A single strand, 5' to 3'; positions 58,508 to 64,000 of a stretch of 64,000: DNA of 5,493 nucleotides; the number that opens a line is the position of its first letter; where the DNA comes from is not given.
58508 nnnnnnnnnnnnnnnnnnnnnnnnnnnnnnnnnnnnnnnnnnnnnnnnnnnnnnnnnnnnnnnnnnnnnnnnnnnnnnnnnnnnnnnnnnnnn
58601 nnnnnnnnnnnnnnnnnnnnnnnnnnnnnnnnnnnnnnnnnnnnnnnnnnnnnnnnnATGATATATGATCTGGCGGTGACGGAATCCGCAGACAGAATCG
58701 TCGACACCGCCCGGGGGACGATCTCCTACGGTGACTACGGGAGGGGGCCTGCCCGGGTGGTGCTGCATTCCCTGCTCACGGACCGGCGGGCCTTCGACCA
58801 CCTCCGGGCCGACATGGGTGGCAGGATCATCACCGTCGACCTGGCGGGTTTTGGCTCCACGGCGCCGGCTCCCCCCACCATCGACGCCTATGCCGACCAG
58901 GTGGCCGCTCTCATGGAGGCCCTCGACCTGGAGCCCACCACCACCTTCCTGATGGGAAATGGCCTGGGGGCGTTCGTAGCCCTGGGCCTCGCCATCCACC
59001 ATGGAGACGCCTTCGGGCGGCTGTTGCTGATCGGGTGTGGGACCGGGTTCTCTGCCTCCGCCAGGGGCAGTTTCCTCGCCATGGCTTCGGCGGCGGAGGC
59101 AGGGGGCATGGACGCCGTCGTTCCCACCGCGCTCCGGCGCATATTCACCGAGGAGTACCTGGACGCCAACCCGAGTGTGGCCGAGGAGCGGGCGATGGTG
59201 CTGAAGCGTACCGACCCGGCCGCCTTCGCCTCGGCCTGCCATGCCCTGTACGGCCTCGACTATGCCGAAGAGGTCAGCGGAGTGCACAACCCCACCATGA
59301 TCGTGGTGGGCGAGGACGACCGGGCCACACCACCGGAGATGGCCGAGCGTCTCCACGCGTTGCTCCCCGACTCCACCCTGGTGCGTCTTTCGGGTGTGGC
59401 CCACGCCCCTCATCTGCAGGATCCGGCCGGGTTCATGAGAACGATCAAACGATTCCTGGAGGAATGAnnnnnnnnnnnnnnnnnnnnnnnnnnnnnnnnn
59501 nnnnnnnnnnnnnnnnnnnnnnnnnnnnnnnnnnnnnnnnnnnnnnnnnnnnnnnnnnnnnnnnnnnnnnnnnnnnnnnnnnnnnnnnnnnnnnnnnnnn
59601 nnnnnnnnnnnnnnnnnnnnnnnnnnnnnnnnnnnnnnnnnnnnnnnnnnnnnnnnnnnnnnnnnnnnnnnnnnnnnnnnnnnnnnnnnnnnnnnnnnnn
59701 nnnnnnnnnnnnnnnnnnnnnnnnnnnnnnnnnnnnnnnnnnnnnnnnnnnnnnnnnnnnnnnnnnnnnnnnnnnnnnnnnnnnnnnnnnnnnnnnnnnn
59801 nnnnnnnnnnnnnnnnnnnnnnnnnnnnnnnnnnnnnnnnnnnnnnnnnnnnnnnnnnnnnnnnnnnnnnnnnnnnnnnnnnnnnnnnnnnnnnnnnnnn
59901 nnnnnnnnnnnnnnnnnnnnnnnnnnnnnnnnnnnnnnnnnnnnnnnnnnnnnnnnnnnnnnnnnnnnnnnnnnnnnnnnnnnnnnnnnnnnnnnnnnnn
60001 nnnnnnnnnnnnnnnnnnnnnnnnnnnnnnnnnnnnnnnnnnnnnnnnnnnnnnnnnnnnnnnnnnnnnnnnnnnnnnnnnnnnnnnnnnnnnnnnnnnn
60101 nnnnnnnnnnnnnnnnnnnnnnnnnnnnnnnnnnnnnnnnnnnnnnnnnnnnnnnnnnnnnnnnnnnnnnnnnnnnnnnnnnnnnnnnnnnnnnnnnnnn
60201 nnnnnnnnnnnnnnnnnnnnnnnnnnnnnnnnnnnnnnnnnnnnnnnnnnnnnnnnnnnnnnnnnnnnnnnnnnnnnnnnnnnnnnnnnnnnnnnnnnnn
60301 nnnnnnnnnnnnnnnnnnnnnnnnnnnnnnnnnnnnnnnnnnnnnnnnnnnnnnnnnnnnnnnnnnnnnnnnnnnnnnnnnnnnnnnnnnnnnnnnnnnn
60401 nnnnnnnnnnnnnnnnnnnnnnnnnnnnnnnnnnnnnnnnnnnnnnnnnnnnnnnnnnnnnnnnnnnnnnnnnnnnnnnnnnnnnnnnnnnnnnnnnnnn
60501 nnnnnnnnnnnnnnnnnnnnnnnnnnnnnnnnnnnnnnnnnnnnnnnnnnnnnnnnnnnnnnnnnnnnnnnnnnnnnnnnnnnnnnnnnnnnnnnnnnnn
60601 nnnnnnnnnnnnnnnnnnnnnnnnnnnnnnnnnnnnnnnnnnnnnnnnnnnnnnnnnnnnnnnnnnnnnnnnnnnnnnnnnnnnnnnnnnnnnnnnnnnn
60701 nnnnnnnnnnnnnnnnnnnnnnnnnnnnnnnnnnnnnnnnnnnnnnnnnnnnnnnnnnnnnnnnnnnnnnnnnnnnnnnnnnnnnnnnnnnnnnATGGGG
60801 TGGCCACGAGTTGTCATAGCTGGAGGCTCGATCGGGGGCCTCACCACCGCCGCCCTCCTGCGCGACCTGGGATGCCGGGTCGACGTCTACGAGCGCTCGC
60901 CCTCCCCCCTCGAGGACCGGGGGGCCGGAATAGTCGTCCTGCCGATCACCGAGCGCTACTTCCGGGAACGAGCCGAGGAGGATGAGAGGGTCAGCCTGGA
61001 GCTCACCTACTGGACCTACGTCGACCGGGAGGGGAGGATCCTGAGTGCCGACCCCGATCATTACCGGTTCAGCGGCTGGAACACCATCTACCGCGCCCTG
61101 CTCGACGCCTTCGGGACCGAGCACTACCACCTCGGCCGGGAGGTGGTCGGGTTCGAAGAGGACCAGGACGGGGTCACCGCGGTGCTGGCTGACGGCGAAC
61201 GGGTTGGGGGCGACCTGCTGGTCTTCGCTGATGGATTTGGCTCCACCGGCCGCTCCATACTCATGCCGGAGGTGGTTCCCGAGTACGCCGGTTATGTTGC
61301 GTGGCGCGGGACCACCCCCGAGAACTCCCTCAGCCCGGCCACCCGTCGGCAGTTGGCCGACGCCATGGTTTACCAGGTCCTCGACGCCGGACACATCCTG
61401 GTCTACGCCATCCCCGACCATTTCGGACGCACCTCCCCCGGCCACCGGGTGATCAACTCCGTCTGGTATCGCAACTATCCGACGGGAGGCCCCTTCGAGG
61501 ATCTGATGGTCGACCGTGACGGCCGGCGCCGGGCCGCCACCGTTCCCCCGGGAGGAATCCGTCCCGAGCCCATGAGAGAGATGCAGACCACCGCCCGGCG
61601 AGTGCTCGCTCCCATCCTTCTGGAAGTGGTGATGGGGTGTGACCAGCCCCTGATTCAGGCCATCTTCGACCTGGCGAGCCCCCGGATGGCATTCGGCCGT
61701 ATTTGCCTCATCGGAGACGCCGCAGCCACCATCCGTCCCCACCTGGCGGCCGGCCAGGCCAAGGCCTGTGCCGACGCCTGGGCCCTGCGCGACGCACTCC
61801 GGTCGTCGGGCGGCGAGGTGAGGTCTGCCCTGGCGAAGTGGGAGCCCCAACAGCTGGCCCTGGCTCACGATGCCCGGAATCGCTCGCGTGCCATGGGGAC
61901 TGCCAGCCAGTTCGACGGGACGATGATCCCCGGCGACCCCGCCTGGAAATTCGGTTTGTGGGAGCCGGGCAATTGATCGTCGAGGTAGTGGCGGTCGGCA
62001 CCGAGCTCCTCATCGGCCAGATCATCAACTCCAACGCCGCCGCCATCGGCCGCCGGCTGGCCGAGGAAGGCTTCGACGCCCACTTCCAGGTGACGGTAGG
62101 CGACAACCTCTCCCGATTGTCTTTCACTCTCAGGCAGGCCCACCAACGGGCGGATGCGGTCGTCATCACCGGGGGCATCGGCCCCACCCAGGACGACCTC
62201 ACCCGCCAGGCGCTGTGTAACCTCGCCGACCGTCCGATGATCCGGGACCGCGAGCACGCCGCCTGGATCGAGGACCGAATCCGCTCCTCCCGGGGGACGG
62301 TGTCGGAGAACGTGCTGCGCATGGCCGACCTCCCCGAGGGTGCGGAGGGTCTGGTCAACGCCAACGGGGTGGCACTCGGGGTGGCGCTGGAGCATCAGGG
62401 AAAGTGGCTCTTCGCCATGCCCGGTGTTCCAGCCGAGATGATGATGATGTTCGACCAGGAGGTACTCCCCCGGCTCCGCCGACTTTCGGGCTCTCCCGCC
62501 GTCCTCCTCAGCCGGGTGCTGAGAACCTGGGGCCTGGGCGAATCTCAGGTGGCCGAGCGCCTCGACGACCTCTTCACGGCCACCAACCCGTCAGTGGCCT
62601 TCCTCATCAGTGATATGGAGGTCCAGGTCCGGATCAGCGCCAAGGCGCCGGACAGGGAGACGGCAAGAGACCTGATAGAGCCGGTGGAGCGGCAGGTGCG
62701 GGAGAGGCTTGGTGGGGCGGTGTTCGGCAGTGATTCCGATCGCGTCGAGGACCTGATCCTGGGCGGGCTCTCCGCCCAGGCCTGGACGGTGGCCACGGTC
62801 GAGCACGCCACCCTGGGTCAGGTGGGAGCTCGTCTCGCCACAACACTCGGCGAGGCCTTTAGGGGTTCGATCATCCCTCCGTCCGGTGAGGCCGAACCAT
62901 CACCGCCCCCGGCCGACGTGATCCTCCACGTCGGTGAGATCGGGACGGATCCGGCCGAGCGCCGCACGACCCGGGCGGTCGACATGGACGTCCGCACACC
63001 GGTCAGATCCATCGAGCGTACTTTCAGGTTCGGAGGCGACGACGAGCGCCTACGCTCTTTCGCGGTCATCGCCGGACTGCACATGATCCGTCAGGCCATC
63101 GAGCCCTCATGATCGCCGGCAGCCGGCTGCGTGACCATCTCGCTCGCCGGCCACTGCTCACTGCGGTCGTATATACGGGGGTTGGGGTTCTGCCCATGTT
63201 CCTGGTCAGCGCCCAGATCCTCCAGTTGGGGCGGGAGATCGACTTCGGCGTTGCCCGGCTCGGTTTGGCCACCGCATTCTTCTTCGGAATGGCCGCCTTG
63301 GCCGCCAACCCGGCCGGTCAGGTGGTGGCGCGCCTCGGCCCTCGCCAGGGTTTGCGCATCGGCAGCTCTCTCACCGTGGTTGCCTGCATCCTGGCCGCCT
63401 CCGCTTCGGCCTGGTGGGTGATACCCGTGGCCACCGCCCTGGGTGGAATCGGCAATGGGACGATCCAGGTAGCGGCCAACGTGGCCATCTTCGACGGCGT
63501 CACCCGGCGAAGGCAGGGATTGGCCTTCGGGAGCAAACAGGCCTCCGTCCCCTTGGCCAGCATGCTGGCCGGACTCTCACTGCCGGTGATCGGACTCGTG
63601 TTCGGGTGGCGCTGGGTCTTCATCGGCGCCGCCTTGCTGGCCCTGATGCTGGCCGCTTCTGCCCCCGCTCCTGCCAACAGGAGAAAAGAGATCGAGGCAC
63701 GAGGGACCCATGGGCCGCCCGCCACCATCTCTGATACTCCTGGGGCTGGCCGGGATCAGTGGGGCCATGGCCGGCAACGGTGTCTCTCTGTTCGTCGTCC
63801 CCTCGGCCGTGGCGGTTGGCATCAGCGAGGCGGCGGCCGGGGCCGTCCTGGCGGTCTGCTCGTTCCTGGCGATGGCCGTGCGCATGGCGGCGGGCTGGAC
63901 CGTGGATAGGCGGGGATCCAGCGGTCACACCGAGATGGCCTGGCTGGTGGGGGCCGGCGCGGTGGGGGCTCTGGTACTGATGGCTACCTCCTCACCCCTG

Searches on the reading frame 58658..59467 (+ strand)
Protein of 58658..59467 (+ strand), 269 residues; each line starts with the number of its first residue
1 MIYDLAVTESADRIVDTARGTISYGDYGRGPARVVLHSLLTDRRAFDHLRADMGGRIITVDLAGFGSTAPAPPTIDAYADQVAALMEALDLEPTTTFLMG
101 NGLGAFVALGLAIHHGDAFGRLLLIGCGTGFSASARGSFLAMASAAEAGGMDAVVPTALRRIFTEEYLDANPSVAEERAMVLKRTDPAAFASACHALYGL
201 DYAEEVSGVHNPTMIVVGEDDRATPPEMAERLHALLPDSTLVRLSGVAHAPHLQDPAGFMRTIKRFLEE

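Call 63: search_protein_families(library=pfam, proteins=[window:58658-59467:+], max_evalue=0.01)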
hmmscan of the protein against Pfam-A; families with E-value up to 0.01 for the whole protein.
window:58658-59467:+ (269 aa): 5 families
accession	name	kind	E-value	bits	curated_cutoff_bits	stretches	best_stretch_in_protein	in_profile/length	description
PF12697.13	Abhydrolase_6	-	6.9e-17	63.3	26.3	1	34-259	2-214/217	Alpha/beta hydrolase family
PF00561.26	Abhydrolase_1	-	1.2e-13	51.8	25.8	1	45-256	19-245/245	alpha/beta hydrolase fold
PF12146.15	Hydrolase_4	-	1.5e-07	31.4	27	1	54-252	31-235/239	Serine aminopeptidase, S33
PF03096.20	Ndr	-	1.9e-06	27.3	23.3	1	73-267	80-276/283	Ndr family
PF08386.16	Abhydrolase_4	-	0.00051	20.6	21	1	210-267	34-91/103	TAP-like protein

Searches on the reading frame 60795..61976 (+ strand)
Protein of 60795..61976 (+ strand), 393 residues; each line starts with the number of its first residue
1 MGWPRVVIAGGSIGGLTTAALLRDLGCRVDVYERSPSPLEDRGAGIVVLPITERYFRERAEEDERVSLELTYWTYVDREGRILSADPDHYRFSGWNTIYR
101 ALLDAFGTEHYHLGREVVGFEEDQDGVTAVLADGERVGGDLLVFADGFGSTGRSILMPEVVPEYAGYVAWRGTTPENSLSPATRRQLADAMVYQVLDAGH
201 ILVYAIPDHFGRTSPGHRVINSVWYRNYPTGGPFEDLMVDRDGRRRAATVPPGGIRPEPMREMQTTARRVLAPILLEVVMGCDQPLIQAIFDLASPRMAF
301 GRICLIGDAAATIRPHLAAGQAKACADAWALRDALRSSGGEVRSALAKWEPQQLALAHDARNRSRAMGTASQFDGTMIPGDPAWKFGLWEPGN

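Call 63: search_protein_families(library=pfam, proteins=[window:60795-61976:+], max_evalue=0.01)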
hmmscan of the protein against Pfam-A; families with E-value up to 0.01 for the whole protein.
window:60795-61976:+ (393 aa): 6 families
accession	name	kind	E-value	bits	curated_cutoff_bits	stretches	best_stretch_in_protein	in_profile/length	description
PF22607.2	FAD_binding-like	-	8.7e-34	116.7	27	1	164-292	1-130/130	FAD binding domain-like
PF01494.25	FAD_binding_3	-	6.2e-11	42.5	22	1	6-156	4-167/349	FAD binding domain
PF07992.20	Pyr_redox_2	-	1.7e-05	24.8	26.1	0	5-40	144-179/291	Pyridine nucleotide-disulphide oxidoreductase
PF00070.33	Pyr_redox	-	4.3e-05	24.4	22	1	5-43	1-41/82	Pyridine nucleotide-disulphide oxidoreductase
PF13450.12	NAD_binding_8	-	0.00017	22.3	21.9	1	8-37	1-30/68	NAD(P)-binding Rossmann-like domain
PF01593.30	Amino_oxidase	-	0.00098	18.9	19.8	0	93-145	201-253/443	Flavin containing amine oxidoreductase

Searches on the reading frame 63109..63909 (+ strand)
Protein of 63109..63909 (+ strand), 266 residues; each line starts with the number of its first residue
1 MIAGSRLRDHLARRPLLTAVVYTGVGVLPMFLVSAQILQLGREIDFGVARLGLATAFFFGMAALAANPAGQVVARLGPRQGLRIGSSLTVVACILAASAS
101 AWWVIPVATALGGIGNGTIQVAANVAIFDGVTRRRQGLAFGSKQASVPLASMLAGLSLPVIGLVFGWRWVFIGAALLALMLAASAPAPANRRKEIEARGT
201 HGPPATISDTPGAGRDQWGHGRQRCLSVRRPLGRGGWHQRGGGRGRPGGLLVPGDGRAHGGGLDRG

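Call 63: search_protein_families(library=pfam, proteins=[window:63109-63909:+], max_evalue=0.01)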
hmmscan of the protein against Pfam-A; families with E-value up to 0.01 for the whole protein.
window:63109-63909:+ (266 aa): 1 family
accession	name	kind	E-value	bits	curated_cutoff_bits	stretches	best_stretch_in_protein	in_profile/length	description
PF07690.21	MFS_1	-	4.4e-17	62.5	33.4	1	19-183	6-166/347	Major Facilitator Superfamily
